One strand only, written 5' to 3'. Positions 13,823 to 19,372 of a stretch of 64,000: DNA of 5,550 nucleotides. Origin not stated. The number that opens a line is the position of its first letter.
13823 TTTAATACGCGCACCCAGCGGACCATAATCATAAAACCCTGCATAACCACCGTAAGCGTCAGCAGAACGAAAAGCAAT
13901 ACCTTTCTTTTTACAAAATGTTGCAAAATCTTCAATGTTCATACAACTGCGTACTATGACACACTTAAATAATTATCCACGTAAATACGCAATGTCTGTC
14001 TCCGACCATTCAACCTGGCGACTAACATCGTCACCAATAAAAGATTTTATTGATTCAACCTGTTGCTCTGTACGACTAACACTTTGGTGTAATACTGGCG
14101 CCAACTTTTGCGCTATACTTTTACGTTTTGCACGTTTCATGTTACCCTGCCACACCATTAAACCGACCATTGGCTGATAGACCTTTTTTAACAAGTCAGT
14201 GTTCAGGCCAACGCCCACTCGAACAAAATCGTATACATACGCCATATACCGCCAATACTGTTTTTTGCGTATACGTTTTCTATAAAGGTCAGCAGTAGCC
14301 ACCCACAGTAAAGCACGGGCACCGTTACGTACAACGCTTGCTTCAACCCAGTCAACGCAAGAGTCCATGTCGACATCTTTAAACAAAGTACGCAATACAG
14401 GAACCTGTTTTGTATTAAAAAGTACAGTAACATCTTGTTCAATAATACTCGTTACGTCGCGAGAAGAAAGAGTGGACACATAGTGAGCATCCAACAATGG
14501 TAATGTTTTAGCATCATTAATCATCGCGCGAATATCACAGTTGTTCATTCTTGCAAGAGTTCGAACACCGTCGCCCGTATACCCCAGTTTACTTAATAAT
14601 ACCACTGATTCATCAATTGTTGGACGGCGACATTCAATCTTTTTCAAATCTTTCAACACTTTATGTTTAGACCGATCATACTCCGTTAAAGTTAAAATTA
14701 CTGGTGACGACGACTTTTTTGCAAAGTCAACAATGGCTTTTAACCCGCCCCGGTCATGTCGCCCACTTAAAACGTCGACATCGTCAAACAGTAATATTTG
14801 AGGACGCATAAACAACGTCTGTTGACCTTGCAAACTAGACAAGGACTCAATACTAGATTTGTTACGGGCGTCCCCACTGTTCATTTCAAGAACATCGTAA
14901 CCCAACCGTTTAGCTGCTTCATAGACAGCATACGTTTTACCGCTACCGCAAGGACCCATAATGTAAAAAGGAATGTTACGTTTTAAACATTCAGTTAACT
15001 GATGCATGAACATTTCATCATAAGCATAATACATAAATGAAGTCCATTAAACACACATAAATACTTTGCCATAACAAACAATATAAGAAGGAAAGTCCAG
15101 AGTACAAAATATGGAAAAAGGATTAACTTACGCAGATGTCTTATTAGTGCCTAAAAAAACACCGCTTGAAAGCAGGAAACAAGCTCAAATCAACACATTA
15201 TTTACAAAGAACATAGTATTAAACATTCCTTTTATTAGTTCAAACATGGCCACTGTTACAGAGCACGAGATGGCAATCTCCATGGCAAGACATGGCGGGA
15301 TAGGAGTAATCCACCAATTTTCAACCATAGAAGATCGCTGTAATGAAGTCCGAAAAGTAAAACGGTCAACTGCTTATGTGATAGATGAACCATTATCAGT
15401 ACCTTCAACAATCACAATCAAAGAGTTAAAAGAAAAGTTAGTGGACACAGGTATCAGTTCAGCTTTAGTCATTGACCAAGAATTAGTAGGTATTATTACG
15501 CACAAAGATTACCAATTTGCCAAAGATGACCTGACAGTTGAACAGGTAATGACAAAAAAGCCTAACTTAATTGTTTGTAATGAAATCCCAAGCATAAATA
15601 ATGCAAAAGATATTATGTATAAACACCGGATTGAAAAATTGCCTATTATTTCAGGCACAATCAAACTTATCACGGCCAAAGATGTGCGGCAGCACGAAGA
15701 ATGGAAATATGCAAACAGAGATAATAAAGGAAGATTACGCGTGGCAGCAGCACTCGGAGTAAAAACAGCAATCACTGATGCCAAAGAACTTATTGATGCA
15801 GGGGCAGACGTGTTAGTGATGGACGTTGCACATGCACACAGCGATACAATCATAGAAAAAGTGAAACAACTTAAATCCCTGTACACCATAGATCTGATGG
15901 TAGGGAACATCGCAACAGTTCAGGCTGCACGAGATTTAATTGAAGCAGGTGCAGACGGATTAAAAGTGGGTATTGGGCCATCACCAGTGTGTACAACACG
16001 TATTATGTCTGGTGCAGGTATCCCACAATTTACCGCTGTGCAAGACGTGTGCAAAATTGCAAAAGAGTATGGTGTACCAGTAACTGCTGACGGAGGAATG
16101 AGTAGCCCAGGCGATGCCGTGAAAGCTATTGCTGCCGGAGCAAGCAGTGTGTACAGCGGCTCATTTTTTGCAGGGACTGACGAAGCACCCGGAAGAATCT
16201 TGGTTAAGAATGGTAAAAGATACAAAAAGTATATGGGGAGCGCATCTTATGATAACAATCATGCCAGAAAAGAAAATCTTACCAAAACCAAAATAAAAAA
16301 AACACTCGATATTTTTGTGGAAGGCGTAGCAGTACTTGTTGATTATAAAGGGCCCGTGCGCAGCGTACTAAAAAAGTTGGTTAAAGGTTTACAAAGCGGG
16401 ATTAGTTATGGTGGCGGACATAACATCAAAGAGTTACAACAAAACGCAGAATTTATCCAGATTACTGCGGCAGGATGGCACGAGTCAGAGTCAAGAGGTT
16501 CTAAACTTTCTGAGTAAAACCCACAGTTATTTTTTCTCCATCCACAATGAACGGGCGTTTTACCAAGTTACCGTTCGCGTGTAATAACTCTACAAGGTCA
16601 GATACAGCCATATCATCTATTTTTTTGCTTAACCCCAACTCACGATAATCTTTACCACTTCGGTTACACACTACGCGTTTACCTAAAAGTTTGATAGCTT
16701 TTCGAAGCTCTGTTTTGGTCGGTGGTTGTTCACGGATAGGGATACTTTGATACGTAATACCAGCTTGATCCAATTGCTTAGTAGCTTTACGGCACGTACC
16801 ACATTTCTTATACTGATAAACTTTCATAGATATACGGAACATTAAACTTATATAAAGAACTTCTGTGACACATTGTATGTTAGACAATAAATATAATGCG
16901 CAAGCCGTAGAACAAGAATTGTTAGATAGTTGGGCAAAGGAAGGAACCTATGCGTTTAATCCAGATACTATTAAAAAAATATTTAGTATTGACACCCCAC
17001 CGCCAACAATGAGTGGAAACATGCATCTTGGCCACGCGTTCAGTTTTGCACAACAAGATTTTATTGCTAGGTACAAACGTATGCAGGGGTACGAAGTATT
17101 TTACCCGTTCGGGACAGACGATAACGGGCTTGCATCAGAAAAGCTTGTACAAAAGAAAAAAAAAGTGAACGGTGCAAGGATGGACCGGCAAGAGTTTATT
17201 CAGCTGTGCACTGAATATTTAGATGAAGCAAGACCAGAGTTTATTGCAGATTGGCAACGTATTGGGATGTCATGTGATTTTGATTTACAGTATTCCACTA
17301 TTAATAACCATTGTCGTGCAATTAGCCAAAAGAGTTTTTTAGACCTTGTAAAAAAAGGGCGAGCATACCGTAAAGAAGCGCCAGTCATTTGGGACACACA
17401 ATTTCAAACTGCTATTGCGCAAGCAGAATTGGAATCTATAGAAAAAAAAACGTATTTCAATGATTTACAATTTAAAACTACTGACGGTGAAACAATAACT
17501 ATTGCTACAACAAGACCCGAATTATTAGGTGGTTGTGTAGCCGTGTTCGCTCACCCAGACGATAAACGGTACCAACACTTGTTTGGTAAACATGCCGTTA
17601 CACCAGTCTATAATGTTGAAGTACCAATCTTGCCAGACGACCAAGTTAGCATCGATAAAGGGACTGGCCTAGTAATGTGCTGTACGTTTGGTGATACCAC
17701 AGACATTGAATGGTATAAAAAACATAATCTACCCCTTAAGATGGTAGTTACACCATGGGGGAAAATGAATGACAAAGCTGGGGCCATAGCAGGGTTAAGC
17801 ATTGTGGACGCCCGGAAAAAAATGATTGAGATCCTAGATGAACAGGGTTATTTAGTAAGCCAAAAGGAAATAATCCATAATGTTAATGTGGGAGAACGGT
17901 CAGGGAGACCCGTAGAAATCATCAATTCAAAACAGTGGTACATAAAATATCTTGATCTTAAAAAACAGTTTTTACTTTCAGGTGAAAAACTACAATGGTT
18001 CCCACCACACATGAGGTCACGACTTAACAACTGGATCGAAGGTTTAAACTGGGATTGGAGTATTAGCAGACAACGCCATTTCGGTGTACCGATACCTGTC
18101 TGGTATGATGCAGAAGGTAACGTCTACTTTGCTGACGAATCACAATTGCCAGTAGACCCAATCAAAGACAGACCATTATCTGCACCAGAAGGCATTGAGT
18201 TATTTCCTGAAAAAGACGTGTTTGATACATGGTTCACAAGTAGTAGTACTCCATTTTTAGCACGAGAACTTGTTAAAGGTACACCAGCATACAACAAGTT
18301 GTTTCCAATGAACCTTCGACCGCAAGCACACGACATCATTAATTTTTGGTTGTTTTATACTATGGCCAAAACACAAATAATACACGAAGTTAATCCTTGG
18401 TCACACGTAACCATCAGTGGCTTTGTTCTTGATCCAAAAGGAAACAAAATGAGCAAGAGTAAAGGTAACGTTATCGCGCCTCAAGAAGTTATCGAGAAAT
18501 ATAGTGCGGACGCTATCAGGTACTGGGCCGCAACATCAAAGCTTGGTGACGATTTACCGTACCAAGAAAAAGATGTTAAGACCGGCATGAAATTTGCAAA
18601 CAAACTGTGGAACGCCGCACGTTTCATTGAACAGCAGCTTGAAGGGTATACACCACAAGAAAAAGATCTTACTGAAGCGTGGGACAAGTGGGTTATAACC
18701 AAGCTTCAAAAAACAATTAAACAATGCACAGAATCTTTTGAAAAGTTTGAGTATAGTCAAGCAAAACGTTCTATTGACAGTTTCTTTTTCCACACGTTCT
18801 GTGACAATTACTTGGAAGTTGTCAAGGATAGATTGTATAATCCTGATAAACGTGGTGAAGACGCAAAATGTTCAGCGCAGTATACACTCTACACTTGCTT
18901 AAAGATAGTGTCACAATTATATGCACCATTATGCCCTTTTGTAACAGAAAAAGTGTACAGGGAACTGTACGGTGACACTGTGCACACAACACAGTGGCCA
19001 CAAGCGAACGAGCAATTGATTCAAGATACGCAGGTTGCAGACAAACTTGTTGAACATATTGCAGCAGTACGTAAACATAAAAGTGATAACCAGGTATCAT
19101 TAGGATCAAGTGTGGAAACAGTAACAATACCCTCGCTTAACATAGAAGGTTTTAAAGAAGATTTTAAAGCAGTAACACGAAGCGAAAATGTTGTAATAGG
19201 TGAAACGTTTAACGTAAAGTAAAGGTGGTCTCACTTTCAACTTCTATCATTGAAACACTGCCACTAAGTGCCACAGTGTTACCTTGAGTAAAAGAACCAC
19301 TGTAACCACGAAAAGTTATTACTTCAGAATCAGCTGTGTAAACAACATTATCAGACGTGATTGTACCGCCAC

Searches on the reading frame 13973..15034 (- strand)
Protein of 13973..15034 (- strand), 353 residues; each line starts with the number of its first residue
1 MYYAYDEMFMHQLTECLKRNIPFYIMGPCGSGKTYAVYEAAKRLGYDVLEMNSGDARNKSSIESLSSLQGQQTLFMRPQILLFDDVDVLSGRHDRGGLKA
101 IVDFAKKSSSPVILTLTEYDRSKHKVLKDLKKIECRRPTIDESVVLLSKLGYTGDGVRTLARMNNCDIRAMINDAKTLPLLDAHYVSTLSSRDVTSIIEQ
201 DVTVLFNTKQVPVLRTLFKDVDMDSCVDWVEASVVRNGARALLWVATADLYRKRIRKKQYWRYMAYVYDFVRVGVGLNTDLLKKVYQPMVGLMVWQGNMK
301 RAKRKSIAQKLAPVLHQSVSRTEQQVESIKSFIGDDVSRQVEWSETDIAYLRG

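Call 10: search_protein_families(library=pfam, proteins=[window:13973-15034:-], max_evalue=0.001)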
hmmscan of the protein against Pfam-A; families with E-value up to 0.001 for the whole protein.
window:13973-15034:- (353 aa): 1 family
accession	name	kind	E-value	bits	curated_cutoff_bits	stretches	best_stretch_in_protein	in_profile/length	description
PF00004.35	AAA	-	3.7e-09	37.5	21.2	1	24-110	2-97/131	ATPase family associated with various cellular activities (AAA)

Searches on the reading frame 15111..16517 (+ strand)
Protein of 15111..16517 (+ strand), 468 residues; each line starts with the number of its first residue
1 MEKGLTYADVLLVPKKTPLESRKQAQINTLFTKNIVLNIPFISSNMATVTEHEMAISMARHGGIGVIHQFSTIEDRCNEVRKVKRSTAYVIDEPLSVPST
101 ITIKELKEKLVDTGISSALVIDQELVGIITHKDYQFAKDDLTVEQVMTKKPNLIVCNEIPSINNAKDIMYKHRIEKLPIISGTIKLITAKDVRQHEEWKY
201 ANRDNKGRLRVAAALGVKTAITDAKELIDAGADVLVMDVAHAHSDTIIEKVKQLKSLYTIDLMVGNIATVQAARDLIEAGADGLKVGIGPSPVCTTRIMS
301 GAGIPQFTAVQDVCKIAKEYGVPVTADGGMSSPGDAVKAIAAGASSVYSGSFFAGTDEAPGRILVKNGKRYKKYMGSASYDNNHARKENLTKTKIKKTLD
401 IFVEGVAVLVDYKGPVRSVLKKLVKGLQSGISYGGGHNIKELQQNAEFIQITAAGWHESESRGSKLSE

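Call 10: search_protein_families(library=pfam, proteins=[window:15111-16517:+], max_evalue=0.001)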
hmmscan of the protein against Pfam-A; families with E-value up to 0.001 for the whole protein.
window:15111-16517:+ (468 aa): 8 families
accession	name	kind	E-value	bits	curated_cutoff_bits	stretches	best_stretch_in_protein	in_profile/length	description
PF00478.31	IMPDH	-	5.9e-120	400.8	25.6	1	4-460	1-343/345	IMP dehydrogenase / GMP reductase domain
PF00571.33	CBS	-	1.8e-12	47.8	24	1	91-133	6-50/57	CBS domain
PF03060.21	NMO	-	4.8e-10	39.8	28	1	262-366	138-238/331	Nitronate monooxygenase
PF01070.24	FMN_dh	-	9.6e-06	25.3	24.9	1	242-352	201-304/350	FMN-dependent dehydrogenase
PF00977.27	His_biosynth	-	8.4e-05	22.6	23.6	0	310-352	62-104/228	Histidine biosynthesis protein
PF04131.20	NanE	-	0.0001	22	27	1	218-352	51-175/192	Putative N-acetylmannosamine-6-phosphate epimerase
PF01645.23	Glu_synthase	-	0.0003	20.5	20.4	1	267-351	220-305/369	Conserved region in glutamate synthase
PF01180.27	DHO_dh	-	0.00086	19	27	1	300-355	218-276/291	Dihydroorotate dehydrogenase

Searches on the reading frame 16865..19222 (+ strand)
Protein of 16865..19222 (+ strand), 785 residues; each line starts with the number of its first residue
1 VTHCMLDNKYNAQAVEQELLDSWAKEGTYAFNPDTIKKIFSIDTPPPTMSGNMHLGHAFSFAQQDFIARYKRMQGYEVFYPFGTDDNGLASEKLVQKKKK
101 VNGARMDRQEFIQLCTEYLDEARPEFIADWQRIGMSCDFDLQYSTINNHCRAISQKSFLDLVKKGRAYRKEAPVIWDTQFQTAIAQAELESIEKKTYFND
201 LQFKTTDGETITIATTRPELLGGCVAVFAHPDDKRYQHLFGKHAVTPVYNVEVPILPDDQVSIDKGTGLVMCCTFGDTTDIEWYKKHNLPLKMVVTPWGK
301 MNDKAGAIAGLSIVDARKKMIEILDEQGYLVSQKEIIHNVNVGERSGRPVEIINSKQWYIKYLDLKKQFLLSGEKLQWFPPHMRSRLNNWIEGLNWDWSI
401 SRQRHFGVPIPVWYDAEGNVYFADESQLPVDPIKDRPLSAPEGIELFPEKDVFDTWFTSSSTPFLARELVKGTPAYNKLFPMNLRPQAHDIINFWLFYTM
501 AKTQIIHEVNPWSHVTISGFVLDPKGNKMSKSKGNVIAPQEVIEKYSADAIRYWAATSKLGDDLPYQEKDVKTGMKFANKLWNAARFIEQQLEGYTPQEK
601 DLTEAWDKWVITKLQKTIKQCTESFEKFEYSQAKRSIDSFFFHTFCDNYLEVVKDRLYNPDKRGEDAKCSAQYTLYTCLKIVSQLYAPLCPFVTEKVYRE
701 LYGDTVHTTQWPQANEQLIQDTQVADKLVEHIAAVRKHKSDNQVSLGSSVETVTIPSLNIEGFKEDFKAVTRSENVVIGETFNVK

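Call 10: search_protein_families(library=pfam, proteins=[window:16865-19222:+], max_evalue=0.001)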
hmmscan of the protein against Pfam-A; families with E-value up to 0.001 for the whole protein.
window:16865-19222:+ (785 aa): 6 families
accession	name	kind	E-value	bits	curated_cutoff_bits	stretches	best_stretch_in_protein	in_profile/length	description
PF00133.28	tRNA-synt_1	-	1.4e-86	291.3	22.7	1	19-564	2-411/414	tRNA synthetases class I (I, L, M and V)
PF08264.19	Anticodon_1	-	6.2e-34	117.4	25.1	1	607-751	1-145/148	Anticodon-binding domain of tRNA ligase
PF09334.17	tRNA-synt_1g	-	1.1e-25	90.6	20.1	2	42-187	3-133/391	tRNA synthetases class I (M)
PF01406.26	tRNA-synt_1e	-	8.6e-11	42.2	27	1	514-573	240-298/301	tRNA synthetases class I (C) catalytic domain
PF13603.12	tRNA-synt_1_2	-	3.6e-08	33.6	25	1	241-301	86-146/185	Leucyl-tRNA synthetase, editing domain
PF01921.24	tRNA-synt_1f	-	1.6e-05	24.5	27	1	520-560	274-314/360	tRNA synthetases class I (K)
